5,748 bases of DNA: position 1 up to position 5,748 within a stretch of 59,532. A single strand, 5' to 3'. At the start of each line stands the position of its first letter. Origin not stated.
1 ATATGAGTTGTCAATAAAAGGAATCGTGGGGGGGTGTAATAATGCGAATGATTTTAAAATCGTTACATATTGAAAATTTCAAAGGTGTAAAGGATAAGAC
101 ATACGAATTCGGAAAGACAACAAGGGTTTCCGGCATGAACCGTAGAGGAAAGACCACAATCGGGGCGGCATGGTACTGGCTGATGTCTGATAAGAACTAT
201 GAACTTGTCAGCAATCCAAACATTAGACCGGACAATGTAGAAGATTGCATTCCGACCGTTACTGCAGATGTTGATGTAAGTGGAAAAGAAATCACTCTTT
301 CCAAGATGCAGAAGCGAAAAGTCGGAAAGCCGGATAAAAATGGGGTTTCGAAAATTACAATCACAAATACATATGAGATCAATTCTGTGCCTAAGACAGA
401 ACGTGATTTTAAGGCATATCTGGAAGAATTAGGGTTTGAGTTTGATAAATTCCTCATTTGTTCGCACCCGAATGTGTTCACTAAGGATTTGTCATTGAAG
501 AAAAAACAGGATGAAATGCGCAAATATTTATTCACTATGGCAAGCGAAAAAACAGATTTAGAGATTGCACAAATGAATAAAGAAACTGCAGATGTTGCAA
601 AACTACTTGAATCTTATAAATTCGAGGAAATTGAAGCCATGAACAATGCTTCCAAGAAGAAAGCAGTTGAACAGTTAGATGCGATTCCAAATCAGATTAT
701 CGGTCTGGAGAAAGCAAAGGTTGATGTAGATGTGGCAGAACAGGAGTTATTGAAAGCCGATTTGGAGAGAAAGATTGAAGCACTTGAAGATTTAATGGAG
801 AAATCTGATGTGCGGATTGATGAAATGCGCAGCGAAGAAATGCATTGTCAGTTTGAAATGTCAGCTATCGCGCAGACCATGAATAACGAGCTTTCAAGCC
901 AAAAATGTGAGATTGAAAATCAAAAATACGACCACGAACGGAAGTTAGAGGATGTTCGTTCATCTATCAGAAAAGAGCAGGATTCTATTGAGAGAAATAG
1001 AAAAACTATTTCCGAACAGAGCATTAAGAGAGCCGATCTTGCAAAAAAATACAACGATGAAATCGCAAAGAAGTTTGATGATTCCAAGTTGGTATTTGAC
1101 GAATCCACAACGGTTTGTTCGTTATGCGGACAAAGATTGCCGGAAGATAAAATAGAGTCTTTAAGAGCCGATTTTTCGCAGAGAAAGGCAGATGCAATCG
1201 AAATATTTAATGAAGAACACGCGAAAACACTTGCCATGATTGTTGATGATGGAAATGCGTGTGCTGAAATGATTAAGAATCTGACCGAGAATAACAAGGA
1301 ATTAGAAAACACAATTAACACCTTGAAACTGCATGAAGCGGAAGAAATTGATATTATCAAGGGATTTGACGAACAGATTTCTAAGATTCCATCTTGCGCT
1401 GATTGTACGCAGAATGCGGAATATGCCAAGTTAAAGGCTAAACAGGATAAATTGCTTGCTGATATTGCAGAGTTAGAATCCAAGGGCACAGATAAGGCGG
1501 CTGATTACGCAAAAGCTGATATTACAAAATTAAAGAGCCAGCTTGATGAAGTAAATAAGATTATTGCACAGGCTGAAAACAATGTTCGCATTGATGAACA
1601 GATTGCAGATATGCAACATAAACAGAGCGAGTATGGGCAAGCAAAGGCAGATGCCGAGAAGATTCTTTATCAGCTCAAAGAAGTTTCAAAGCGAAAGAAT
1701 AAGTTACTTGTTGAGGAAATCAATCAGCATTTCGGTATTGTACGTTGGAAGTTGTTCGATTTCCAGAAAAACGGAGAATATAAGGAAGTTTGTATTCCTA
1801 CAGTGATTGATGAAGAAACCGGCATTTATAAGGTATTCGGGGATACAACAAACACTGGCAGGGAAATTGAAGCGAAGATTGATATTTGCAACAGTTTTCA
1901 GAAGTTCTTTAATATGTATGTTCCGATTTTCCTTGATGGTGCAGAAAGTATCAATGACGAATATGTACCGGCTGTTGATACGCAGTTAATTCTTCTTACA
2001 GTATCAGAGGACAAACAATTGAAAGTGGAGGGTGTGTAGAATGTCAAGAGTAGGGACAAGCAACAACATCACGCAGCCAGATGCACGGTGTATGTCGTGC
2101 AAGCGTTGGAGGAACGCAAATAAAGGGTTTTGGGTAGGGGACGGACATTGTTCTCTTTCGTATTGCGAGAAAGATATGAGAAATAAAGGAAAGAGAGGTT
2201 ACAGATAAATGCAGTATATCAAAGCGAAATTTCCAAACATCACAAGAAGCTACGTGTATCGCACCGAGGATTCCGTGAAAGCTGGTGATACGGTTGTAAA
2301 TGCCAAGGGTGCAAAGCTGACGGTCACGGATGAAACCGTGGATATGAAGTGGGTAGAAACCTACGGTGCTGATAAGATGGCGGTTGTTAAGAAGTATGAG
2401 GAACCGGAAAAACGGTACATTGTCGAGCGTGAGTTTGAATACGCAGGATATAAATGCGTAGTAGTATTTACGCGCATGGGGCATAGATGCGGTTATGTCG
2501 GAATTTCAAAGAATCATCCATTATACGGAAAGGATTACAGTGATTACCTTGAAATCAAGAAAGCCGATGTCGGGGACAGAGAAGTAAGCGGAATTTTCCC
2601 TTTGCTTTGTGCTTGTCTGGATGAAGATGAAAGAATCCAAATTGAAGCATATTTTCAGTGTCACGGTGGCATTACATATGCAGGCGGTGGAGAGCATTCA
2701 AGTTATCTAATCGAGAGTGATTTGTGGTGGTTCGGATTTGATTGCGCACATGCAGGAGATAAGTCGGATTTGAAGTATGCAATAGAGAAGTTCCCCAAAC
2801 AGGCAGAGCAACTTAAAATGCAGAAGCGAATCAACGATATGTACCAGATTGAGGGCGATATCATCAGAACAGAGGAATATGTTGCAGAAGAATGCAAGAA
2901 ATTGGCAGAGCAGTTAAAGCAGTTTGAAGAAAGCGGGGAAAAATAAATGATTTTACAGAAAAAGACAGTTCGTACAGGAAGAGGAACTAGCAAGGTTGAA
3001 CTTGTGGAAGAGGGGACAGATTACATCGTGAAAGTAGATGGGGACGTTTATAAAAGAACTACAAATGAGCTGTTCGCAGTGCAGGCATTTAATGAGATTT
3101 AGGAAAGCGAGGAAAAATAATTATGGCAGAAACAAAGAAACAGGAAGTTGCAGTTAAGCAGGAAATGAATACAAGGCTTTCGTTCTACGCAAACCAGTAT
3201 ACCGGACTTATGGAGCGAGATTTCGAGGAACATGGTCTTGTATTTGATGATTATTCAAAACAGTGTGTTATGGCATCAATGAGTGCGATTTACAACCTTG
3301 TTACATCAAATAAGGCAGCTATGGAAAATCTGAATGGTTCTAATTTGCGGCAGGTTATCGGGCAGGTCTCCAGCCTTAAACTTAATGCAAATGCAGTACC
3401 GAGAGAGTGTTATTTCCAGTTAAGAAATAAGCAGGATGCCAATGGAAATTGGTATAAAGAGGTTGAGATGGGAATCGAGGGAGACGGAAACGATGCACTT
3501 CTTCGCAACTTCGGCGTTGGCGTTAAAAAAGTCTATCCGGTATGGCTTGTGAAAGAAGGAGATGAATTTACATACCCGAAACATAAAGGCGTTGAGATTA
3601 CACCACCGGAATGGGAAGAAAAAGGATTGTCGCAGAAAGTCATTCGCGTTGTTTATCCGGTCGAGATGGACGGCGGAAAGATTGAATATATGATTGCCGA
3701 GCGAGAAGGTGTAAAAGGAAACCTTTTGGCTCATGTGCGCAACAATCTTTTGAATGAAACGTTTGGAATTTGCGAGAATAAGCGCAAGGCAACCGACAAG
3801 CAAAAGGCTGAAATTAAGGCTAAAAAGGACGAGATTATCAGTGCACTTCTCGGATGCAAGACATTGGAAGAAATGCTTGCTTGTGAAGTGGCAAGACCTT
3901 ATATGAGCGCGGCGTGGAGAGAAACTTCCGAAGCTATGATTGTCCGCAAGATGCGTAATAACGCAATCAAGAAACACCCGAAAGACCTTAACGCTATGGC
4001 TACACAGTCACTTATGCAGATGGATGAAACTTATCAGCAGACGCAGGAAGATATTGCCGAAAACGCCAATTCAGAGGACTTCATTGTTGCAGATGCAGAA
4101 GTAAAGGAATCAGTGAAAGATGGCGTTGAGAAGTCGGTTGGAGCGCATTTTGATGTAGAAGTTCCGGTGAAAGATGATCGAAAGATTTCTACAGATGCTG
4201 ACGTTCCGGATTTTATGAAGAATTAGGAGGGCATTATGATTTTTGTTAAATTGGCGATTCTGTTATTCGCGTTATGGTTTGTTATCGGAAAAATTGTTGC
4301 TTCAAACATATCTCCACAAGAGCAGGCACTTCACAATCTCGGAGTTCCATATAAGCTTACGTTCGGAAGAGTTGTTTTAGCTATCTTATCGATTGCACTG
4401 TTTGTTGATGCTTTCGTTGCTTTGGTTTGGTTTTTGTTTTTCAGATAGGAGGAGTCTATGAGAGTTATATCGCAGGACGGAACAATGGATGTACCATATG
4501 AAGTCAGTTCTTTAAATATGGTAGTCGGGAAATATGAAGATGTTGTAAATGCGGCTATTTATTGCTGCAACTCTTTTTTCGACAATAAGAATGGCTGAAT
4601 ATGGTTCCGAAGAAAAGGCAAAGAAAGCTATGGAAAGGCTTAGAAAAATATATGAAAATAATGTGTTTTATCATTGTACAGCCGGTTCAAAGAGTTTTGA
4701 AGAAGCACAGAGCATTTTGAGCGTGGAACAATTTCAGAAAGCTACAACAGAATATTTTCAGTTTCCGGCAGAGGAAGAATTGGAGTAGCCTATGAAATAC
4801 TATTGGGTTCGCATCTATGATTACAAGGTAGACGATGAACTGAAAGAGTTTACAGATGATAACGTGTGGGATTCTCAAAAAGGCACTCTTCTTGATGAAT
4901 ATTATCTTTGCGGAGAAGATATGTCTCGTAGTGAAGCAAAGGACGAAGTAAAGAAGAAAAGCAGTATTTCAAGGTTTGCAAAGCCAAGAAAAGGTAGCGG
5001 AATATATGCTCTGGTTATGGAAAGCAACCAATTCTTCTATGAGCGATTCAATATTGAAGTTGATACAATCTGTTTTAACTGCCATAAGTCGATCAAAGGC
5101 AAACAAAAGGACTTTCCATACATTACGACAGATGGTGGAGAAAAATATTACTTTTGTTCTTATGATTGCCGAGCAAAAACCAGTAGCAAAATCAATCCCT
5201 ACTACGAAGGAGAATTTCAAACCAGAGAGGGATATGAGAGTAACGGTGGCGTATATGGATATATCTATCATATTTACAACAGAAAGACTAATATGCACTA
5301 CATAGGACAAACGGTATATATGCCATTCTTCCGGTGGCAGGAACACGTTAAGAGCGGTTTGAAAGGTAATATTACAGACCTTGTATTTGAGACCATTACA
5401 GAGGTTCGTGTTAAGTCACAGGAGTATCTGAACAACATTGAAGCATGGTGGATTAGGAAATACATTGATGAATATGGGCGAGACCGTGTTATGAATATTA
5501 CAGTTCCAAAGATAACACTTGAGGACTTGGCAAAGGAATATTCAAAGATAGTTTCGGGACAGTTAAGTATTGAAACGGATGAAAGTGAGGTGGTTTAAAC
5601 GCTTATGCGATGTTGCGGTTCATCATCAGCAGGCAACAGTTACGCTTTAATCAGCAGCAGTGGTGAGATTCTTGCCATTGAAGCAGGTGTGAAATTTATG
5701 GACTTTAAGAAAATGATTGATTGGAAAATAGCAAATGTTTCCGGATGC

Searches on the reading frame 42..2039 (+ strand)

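Call 83: search_protein_families(library=pfam, proteins=[window:42-2039:+], max_evalue=0.001)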
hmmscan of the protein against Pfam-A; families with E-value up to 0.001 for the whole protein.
window:42-2039:+ (665 aa): 1 family
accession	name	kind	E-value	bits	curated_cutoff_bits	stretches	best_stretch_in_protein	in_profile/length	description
PF02463.25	SMC_N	-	0.00026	20.9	40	1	5-133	2-133/220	RecF/RecN/SMC N terminal domain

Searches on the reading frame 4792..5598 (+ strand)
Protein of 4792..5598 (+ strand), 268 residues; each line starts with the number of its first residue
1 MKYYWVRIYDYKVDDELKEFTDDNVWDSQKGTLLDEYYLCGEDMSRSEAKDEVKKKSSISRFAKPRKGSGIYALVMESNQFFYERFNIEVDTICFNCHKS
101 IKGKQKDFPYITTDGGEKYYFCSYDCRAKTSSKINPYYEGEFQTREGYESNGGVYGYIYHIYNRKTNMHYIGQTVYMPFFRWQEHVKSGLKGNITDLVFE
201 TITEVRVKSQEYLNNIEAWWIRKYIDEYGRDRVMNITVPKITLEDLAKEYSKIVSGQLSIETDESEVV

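Call 83: search_protein_families(library=pfam, proteins=[window:4792-5598:+], max_evalue=0.001)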
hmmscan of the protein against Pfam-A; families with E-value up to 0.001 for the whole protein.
window:4792-5598:+ (268 aa): 1 family
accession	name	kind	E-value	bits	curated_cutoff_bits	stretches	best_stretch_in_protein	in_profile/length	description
PF06467.20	zf-FCS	-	0.00043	20.5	22.4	0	94-129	7-38/39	MYM-type Zinc finger with FCS sequence motif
